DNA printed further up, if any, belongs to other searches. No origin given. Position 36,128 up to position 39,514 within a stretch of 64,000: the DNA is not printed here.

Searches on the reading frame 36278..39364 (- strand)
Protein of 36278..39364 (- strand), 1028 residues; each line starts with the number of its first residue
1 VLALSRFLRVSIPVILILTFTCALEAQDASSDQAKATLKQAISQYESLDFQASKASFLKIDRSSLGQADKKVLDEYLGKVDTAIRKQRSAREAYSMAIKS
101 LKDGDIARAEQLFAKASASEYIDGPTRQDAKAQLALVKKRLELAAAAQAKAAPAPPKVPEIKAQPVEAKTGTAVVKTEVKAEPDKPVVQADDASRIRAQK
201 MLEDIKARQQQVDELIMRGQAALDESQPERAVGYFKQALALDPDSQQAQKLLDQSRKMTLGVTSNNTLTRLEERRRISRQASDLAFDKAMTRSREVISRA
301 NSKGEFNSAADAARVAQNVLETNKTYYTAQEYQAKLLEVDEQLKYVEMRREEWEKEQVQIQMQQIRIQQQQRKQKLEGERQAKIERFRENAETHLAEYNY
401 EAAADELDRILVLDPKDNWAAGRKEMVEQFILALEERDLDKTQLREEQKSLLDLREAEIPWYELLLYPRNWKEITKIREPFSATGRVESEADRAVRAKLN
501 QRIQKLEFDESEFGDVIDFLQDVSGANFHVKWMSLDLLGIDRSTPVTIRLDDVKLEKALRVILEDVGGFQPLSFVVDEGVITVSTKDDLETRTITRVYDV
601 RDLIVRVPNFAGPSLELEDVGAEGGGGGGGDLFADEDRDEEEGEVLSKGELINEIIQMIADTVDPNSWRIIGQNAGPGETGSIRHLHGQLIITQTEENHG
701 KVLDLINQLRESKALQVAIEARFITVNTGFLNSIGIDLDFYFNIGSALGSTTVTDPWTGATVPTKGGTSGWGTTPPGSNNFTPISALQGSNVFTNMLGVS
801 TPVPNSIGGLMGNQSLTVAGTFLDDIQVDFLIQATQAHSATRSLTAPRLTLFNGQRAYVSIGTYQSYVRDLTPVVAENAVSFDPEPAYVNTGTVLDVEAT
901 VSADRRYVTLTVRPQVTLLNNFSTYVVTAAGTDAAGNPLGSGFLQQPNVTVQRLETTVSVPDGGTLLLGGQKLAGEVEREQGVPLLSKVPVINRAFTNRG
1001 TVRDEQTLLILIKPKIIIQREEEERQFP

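Call 39: find_encoding_contigs(protein=window:36278-39364:-, flank=10000, max_places=1)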
Protein window:36278-39364:- (1028 aa): 3 contigs read that carry it; 1 place shown.
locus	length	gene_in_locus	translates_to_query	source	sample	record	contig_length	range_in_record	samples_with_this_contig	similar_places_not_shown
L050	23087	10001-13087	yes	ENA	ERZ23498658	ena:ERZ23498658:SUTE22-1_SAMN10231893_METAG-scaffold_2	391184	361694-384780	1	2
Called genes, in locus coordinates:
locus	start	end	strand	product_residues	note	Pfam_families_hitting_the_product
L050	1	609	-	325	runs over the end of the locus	PF01118:Semialdhyde_dh, PF02774:Semialdhyde_dhC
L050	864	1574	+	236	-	PF13386:DsbD_2 (weak)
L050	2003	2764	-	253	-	PF03167:UDG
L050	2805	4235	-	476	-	PF00919:UPF0004, PF04055:Radical_SAM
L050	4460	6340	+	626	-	PF11104:PilM_2, PF14450:FtsA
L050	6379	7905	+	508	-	-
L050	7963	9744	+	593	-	-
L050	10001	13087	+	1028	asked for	PF00263:Secretin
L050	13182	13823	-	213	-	PF01725:Ham1p_like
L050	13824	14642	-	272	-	-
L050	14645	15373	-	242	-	PF01138:RNase_PH, PF03725:RNase_PH_C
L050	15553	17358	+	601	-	PF02310:B12-binding, PF04055:Radical_SAM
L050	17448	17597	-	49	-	-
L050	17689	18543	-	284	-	PF01209:Ubie_methyltran (weak), PF13489:Methyltransf_23, PF02353:CMAS (weak), PF08241:Methyltransf_11, PF08242:Methyltransf_12, PF13649:Methyltransf_25, PF13847:Methyltransf_31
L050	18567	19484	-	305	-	PF02729:OTCace_N, PF00185:OTCace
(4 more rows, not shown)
